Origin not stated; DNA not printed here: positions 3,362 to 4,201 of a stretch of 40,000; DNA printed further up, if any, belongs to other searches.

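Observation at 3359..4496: Two-gene cassette: winged-HTH protein plus minimal nucleotidyltransferase-fold protein, a candidate uncharacterised TA/defence module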

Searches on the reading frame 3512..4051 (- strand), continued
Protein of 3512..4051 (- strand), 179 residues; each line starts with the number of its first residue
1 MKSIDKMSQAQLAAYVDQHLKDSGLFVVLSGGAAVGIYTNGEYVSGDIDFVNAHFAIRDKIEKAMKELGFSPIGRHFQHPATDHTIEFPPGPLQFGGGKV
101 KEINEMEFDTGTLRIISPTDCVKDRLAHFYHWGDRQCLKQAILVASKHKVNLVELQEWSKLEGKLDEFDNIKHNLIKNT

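Call 40: get_annotated_region(hit=H3, flank=4000)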
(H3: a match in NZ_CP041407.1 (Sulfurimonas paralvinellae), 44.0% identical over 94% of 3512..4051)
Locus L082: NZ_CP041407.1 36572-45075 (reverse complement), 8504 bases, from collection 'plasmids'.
description: Sulfurimonas paralvinellae strain GO25 plasmid unnamed, complete sequence
organism: Sulfurimonas paralvinellae (NCBI taxid 317658)
taxonomy: Bacteria; Campylobacterota; Epsilonproteobacteria; Campylobacterales; Sulfurimonadaceae; Sulfurimonas; Sulfurimonas paralvinellae
host: -; source: polychaetes,hydrothermal vent polychaetes; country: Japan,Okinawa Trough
typing (MOB-suite, as given by PLSDB): non-mobilizable
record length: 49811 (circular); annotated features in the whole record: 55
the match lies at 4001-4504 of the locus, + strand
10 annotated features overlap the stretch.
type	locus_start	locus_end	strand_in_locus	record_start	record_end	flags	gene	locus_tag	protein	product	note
CDS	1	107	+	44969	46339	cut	-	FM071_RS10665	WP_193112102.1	hypothetical protein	-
CDS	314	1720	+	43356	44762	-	-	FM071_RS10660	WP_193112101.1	DUF2130 domain-containing protein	-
CDS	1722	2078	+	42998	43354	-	-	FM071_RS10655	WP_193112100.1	gamma-glutamylcyclotransferase family protein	-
CDS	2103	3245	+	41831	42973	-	-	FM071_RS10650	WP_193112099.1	reverse transcriptase-like protein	-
CDS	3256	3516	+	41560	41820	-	-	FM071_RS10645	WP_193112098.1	hypothetical protein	-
CDS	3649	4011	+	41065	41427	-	-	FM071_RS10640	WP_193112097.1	winged helix-turn-helix domain-containing protein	-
CDS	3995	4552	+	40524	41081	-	-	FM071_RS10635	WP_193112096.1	hypothetical protein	-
CDS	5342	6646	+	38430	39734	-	-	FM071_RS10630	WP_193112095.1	hypothetical protein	-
CDS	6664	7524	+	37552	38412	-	-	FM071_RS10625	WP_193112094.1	hypothetical protein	-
CDS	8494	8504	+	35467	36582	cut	-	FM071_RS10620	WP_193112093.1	ATP-binding protein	-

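Call 41: get_annotated_region(hit=H1, flank=4000)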
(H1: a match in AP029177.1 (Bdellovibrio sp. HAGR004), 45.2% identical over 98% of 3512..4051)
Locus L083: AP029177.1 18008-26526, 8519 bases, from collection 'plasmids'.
description: Bdellovibrio sp. HAGR004 plasmid pBdHAGR1 DNA, complete sequence
organism: Bdellovibrio sp. HAGR004 (NCBI taxid 3113895)
taxonomy: Bacteria; Bdellovibrionota; Bdellovibrionia; Bdellovibrionales; Pseudobdellovibrionaceae; Bdellovibrio; Bdellovibrio sp. HAGR004
host: -; source: Microbe,sewage sludge; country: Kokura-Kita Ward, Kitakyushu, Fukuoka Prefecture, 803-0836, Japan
typing (MOB-suite, as given by PLSDB): non-mobilizable
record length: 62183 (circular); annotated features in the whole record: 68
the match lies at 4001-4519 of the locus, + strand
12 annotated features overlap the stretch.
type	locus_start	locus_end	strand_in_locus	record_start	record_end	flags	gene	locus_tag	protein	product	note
CDS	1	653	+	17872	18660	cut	-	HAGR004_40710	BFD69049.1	hypothetical protein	-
CDS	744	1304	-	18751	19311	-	-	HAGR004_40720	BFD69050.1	hypothetical protein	-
CDS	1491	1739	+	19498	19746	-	-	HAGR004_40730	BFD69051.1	hypothetical protein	-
CDS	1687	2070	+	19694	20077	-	-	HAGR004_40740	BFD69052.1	hypothetical protein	-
CDS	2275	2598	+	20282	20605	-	-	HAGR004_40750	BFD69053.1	hypothetical protein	-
CDS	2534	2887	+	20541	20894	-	-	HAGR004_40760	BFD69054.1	hypothetical protein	-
CDS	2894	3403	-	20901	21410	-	-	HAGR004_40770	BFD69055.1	hypothetical protein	-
CDS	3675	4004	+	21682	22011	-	-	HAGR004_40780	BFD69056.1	hypothetical protein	-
CDS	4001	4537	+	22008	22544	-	-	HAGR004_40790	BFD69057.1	hypothetical protein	-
CDS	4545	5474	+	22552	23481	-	-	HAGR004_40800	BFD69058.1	hypothetical protein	-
CDS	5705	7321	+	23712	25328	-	-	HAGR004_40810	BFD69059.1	hypothetical protein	-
CDS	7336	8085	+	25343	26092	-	istB_27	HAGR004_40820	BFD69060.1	IS21-like element ISMac3 family helper ATPase IstB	-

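Call 53: search_protein_families(library=pfam, alignment_id=A4, max_evalue=0.00001)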
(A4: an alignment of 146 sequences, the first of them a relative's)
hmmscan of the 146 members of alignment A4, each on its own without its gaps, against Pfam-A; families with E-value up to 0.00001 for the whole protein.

A. member 1, L001:426-1721:+ (432 aa): 1 family
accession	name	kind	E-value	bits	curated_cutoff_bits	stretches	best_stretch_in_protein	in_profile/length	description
PF00078.32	RVT_1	-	2.4e-37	129.1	29.6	1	85-309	1-205/205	Reverse transcriptase (RNA-dependent DNA polymerase)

B. families by the number of members that match (of 146 scanned): 153 families (the first 25 are shown)
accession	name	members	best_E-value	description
PF07690.21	MFS_1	4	4.8e-38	Major Facilitator Superfamily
PF16158.11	N_BRCA1_IG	4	2.4e-23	Ig-like domain from next to BRCA1 gene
PF00589.27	Phage_integrase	3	1.4e-35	Phage integrase family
PF08843.17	AbiEii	3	1.7e-32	Nucleotidyl transferase AbiEii toxin, Type IV TA system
PF07992.20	Pyr_redox_2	2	1.2e-77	Pyridine nucleotide-disulphide oxidoreductase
PF12832.13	MFS_1_like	2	2e-41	MFS_1 like family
PF00005.33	ABC_tran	2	3.2e-33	ABC transporter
PF00070.33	Pyr_redox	2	4.2e-23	Pyridine nucleotide-disulphide oxidoreductase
PF02371.22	Transposase_20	2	1e-22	Transposase IS116/IS110/IS902 family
PF13738.12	Pyr_redox_3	2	2.1e-19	Pyridine nucleotide-disulphide oxidoreductase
PF07719.23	TPR_2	2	1.8e-17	Tetratricopeptide repeat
PF13304.12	AAA_21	2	3.1e-16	AAA domain, putative AbiEii toxin, Type IV TA system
PF13181.12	TPR_8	2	5.9e-13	Tetratricopeptide repeat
PF13183.11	Fer4_8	2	1.8e-12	4Fe-4S dicluster domain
PF01134.28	GIDA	2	2e-11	Glucose inhibited division protein A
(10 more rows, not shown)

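Call 54: search_protein_families(library=padloc, alignment_id=A4, max_evalue=0.00001)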
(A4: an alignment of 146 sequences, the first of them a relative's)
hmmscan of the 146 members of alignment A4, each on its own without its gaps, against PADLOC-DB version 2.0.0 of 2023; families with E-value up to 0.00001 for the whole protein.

A. member 1, L001:426-1721:+ (432 aa): 71 families (the best 25 are shown)
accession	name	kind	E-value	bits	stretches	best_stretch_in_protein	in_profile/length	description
PDLC01136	RT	-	8.8e-70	233.1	1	25-309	4-258/263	RT (reverse transcriptase)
PDLC02063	Cas1_IIIb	-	9.1e-48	161.2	1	28-363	9-275/617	-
PDLC03688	HEase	-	2.8e-42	143.3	1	5-233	8-235/599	homing endonuclease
PDLC03754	RT_UG17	-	1.2e-40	137.7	1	25-367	9-322/429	DRT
PDLC03698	HEase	-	2.2e-29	100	1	65-242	295-469/834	homing endonuclease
PDLC01607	RT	-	2.5e-26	90.8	1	85-309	1-161/161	"CAS-I,CAS-II,CAS-III,CAS-IV,CAS-V,CAS-VI; acquisition_associated"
PDLC03764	RT_UG26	-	1.1e-25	88.2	1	61-345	40-309/398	DRT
PDLC03759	RT_UG21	-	4.2e-25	86.5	2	147-290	138-266/503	DRT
PDLC03756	RT_UG19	-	1.6e-24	84.9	2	149-352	145-326/562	DRT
PDLC03779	RT_UG4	-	3.9e-23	80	1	65-331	39-281/307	DRT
PDLC03766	Drt9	-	2.8e-22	77.2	1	65-312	73-307/488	DRT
PDLC03757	Drt2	-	5.8e-21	73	1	207-377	286-445/502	DRT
PDLC03768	Drt3a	-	1.5e-19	68.8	1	136-342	120-298/411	DRT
PDLC03778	RT_UG39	-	3.4e-18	63.9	2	50-178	91-228/541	DRT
PDLC03774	RT_UG35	-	3.9e-18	63.1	1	21-290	318-587/938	DRT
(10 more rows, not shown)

B. families by the number of members that match (of 146 scanned): 183 families (the first 25 are shown)
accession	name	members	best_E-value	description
PDLC02304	AbiEii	3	5.3e-15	AbiEii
PDLC04140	mad8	3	3.1e-11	mads_8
PDLC04789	PDC-S01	2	5.5e-84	-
PDLC02225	AbiEi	2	1.8e-66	AbiEi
PDLC02265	AbiEi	2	7.6e-38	AbiEi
PDLC02283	AbiEi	2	2.8e-31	AbiEi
PDLC04135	mad3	2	1.3e-30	mads_3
PDLC02263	AbiEi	2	2e-28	AbiEi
PDLC02275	AbiEi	2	7.6e-26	AbiEi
PDLC02239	AbiEi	2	6.2e-25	AbiEi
PDLC02245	AbiEi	2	1e-24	AbiEi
PDLC02248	AbiEi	2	3.5e-24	AbiEi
PDLC02262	AbiEi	2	8.4e-21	AbiEi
PDLC02253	AbiEi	2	3e-17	AbiEi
PDLC02228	AbiEi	2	4.2e-17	AbiEi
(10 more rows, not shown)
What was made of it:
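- Enrichment of defence genes among neighbours is weak (calls 53, 54).
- Tried and rejected: Among 146 immediate neighbours the signal is weak and heterogeneous (calls 53, 54).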

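Call 68: find_related_loci(query=A1, collection=viral_contigs, flank=5000)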
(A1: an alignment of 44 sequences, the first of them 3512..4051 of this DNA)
Query A1 (179 aa) in viral_contigs; peptide patterns used: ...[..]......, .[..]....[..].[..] (x = any residue, [..] = any of these).
14 stretches matched a pattern; 2 encode a relative of the query (tblastn E <= 1e-3); 2 distinct loci.
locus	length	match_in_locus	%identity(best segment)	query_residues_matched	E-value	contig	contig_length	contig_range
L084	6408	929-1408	41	7-165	2e-37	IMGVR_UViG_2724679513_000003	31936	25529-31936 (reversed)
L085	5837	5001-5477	41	11-168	3e-37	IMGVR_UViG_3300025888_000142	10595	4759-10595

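Call 70: list_cluster_members(proteins=[window:3512-4051:-, window:4048-4380:-, window:17053-18030:+, window:19268-21076:-])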
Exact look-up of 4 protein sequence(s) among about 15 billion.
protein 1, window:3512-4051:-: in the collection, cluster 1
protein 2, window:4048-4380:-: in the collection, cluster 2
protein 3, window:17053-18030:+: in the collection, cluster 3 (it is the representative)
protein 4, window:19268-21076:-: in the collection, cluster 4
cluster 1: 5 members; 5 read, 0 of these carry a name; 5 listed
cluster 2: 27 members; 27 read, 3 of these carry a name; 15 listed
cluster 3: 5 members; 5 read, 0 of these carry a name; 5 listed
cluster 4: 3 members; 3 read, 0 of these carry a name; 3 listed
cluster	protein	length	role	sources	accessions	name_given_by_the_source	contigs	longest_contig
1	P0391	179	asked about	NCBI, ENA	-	-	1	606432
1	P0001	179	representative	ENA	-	-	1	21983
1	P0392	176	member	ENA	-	-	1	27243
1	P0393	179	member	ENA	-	-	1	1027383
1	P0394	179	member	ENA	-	-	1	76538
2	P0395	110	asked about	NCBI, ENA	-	-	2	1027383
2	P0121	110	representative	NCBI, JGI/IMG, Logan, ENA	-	-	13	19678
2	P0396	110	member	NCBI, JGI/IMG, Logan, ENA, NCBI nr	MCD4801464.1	MAG: winged helix-turn-helix domain-containing protein [Anaerolineales bacterium] | winged helix-turn-helix domain-containing protein [Anaerolineales bacterium]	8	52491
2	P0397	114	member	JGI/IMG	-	hypothetical protein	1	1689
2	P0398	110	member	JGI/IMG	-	predicted transcriptional regulator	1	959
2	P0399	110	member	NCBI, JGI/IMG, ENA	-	-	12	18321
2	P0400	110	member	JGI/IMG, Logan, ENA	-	-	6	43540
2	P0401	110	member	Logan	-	-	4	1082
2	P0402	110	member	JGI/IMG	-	-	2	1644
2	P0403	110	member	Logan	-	-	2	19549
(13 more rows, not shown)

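Call 71: find_homologous_proteins(query=P0324, max_evalue=0.001)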
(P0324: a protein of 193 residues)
Query P0324 (193 aa): 1514 proteins with E <= 0.001 among 1997 candidates; the best 120 are listed.
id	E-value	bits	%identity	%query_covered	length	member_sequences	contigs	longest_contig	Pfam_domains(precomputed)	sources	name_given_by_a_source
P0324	2.4e-120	417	100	100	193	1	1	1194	-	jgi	-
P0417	3.3e-79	283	67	98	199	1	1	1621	-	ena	-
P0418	8.4e-78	278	69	92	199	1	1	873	-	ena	-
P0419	3.4e-76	273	67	96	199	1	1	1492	-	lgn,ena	-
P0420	7.7e-75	268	63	100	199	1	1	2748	-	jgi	jgi:hypothetical protein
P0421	9.0e-75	268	67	93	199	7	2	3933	-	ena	-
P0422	9.5e-75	268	63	99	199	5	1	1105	-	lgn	-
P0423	1.0e-74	268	64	98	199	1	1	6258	-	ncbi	ncbi:MAG: hypothetical protein ACE5HV_12270 [Acidobacteriota bacterium]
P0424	1.2e-74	268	66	93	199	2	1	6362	-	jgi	jgi:hypothetical protein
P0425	1.3e-74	268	66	94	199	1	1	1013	-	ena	-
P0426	1.4e-74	268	69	91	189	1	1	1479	-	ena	-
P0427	1.4e-74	268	67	94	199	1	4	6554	-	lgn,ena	-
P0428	1.5e-74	267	67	94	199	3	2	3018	-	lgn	-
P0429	2.5e-74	267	65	96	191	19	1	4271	-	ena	-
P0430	2.9e-74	267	67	93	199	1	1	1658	-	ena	-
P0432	7.7e-74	265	65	95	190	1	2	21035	-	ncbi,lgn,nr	ncbi:MAG: nucleotidyltransferase family protein [Acidobacteria bacterium]|nr:nucleotidyltransferase 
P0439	1.4e-72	261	62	99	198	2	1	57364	-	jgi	jgi:hypothetical protein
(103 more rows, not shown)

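Call 72: find_encoding_contigs(protein=P0439, flank=3000, max_places=2)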
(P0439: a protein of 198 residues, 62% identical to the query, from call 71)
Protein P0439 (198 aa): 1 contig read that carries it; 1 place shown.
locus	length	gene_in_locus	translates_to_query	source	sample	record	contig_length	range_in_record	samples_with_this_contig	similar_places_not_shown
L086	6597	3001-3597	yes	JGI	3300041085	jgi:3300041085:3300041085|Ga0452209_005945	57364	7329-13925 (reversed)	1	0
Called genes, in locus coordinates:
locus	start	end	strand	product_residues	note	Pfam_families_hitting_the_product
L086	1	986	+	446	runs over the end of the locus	PF07396:Porin_O_P (faint)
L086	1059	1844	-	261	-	-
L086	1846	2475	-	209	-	-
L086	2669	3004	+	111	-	-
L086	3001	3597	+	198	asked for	-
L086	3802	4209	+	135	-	-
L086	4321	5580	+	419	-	PF02321:OEP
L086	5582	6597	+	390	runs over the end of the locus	PF25917:BSH_RND, PF25973:BSH_CzcB, PF25919:BSH_CusB (weak), PF25944:Beta-barrel_RND (faint), PF25954:Beta-barrel_RND_2, PF25975:CzcB_C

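Call 73: find_encoding_contigs(protein=P0432, flank=3000, max_places=2)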
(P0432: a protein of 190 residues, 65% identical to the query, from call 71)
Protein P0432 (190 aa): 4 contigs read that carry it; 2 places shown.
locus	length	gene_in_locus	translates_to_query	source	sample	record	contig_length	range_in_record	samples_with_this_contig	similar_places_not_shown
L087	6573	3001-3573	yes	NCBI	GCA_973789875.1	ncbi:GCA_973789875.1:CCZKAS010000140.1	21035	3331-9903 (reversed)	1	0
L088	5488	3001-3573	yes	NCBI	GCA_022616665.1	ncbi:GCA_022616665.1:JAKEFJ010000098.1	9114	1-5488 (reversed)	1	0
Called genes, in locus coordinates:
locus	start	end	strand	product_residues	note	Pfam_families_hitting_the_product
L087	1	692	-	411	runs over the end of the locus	PF09594:GT87 (weak), PF26314:MptA_B_family (weak)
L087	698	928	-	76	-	-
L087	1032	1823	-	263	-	PF00106:adh_short, PF08659:KR (weak), PF13561:adh_short_C2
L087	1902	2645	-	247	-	PF00293:NUDIX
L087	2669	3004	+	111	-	-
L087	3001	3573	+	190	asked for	-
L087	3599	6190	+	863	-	PF00069:Pkinase, PF01636:APH (faint), PF03109:ABC1 (faint), PF07714:PK_Tyr_Ser-Thr, PF07676:PD40 (faint), PF26550:Tricorn_2nd (faint), PF26549:Tricorn_N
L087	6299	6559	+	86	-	PF13711:DUF4160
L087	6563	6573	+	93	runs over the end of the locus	PF10387:DUF2442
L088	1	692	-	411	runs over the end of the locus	PF09594:GT87 (weak), PF26314:MptA_B_family (weak)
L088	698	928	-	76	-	-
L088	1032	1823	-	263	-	PF00106:adh_short, PF08659:KR (weak), PF13561:adh_short_C2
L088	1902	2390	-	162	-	PF00293:NUDIX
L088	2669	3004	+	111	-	-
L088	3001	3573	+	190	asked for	-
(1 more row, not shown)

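Call 81: search_protein_families(library=pfam, proteins=[L078:4637-5419:+, L037:7113-7928:-, L074:4727-5530:+, L010:176-1570:+, L014:4851-5411:+, L064:5045-5329:-], max_evalue=0.001)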
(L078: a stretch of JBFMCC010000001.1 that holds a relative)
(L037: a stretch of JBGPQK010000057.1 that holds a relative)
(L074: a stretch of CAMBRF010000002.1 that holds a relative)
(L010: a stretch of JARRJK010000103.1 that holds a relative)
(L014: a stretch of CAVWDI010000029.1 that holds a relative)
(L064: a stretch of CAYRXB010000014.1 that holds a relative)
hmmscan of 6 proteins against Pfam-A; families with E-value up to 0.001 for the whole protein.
L078:4637-5419:+ (261 aa): 1 family
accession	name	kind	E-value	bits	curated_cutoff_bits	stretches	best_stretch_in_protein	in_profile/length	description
PF08843.17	AbiEii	-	7.6e-09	36.3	22.5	1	67-191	11-166/238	Nucleotidyl transferase AbiEii toxin, Type IV TA system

L037:7113-7928:- (272 aa): 1 family
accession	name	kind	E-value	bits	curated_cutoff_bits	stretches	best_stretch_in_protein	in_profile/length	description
PF08843.17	AbiEii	-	8.9e-24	85.2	22.5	1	34-249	3-225/238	Nucleotidyl transferase AbiEii toxin, Type IV TA system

L074:4727-5530:+ (268 aa): 1 family
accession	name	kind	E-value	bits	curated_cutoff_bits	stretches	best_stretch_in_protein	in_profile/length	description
PF03734.19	YkuD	-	2.9e-05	25.1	23.4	1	132-217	28-139/146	L,D-transpeptidase catalytic domain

L010:176-1570:+ (465 aa): 14 families
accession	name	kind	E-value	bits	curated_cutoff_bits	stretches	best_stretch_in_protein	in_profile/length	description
PF07992.20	Pyr_redox_2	-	1.2e-77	261.6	26.1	1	4-326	1-291/291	Pyridine nucleotide-disulphide oxidoreductase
PF02852.28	Pyr_redox_dim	-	8.3e-35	119.8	25.3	1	346-455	1-110/110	Pyridine nucleotide-disulphide oxidoreductase, dimerisation domain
PF00070.33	Pyr_redox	-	4.2e-23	82.1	22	1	175-252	1-80/82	Pyridine nucleotide-disulphide oxidoreductase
PF13738.12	Pyr_redox_3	-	2.1e-19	70.3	30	1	130-310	119-305/305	Pyridine nucleotide-disulphide oxidoreductase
PF01134.28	GIDA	-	2e-11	44.1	22.1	1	5-145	1-150/391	Glucose inhibited division protein A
PF03486.20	HI0933_like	-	3.2e-10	40.3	50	1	5-35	2-32/244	HI0933-like protein Rossmann domain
PF00890.30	FAD_binding_2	-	1.2e-09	38.3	20.4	1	5-37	1-33/414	FAD binding domain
PF13450.12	NAD_binding_8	-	3e-08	34.2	21.9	0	8-39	1-33/68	NAD(P)-binding Rossmann-like domain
PF01266.30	DAO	-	6.1e-08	33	27.9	0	5-38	1-35/353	FAD dependent oxidoreductase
PF12831.13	FAD_oxidored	-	8.9e-08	32.3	27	1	5-51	1-48/416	FAD dependent oxidoreductase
PF01494.25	FAD_binding_3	-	9.5e-07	28.8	22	0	3-34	1-32/349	FAD binding domain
PF01946.23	Thi4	-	1.1e-06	28.5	26.2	1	2-45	16-60/235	Thi4 family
PF13434.12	Lys_Orn_oxgnase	-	7e-06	25.8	21.3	1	97-221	111-238/339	L-lysine 6-monooxygenase/L-ornithine 5-monooxygenase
PF02826.25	2-Hacid_dh_C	-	0.00056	19.8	25.1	0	173-213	36-77/178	D-isomer specific 2-hydroxyacid dehydrogenase, NAD binding domain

L014:4851-5411:+ (187 aa): 1 family
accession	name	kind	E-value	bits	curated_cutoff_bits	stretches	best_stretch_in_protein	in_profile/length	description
PF06897.17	DUF1269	-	8.2e-32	110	26.9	1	71-169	1-99/100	Protein of unknown function (DUF1269)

L064:5045-5329:- (95 aa): 3 families
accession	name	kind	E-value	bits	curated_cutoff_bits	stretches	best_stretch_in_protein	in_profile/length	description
PF01909.29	NTP_transf_2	-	5.5e-17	62.4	21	1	10-94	2-92/93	Nucleotidyltransferase domain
PF18765.7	Polbeta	-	2.2e-10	41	26.9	1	13-92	3-84/93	Polymerase beta, Nucleotidyltransferase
PF22600.2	MTPAP-like_central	-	0.00016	22.2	27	1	11-53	28-70/139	Poly(A) RNA polymerase, mitochondrial-like, central palm domain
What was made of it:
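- It is occasionally adjacent to AbiE and MNT modules (calls 53, 54, 81). AbiEii genes neighbour the pair in 3 of 80 loci (calls 53, 54, 81).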

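Call 90: get_annotated_region(hit=H14, flank=1500)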
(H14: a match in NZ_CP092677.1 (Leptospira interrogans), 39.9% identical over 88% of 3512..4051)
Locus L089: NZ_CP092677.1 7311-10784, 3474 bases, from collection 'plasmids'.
description: Leptospira interrogans strain FMAS_AW3 plasmid pLiSL32, complete sequence
organism: Leptospira interrogans (NCBI taxid 173)
taxonomy: Bacteria; Spirochaetota; Spirochaetia; Leptospirales; Leptospiraceae; Leptospira; Leptospira interrogans
host: -; source: Homo sapiens,blood; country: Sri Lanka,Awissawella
typing (MOB-suite, as given by PLSDB): non-mobilizable; replicon rep_cluster_792
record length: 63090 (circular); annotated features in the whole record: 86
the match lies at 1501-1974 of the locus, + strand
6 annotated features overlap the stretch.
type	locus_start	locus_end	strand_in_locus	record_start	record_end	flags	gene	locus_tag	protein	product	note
CDS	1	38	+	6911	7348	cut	-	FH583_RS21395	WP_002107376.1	hypothetical protein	-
CDS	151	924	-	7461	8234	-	-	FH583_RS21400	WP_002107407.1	ParB N-terminal domain-containing protein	-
CDS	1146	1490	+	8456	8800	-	-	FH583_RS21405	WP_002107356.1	hypothetical protein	-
CDS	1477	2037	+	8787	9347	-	-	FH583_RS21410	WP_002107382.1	hypothetical protein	-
CDS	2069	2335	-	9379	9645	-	-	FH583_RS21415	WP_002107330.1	hypothetical protein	-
CDS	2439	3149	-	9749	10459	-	-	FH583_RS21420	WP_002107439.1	helix-turn-helix domain-containing protein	-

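Call 91: get_annotated_region(hit=H10, flank=1500)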
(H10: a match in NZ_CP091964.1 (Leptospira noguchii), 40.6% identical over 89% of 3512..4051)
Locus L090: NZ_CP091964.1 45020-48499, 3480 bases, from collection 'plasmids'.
description: Leptospira noguchii strain 201601331 plasmid p1_L201601331, complete sequence
organism: Leptospira noguchii (NCBI taxid 28182)
taxonomy: Bacteria; Spirochaetota; Spirochaetia; Leptospirales; Leptospiraceae; Leptospira; Leptospira noguchii
host: -; source: Homo sapiens,Cell culture; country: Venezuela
typing (MOB-suite, as given by PLSDB): non-mobilizable; replicon rep_cluster_216
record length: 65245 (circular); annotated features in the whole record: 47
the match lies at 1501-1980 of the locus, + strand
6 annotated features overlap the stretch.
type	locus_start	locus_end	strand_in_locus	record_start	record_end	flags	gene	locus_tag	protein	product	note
CDS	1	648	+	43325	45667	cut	-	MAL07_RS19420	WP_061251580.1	hypothetical protein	-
CDS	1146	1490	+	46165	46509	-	-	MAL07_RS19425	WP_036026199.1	hypothetical protein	-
CDS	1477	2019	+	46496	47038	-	-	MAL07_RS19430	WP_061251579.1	hypothetical protein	-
CDS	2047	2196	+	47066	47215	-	-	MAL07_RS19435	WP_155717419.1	hypothetical protein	-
CDS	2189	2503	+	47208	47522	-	-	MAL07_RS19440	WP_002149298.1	hypothetical protein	-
CDS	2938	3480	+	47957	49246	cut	-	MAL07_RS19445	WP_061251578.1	hypothetical protein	-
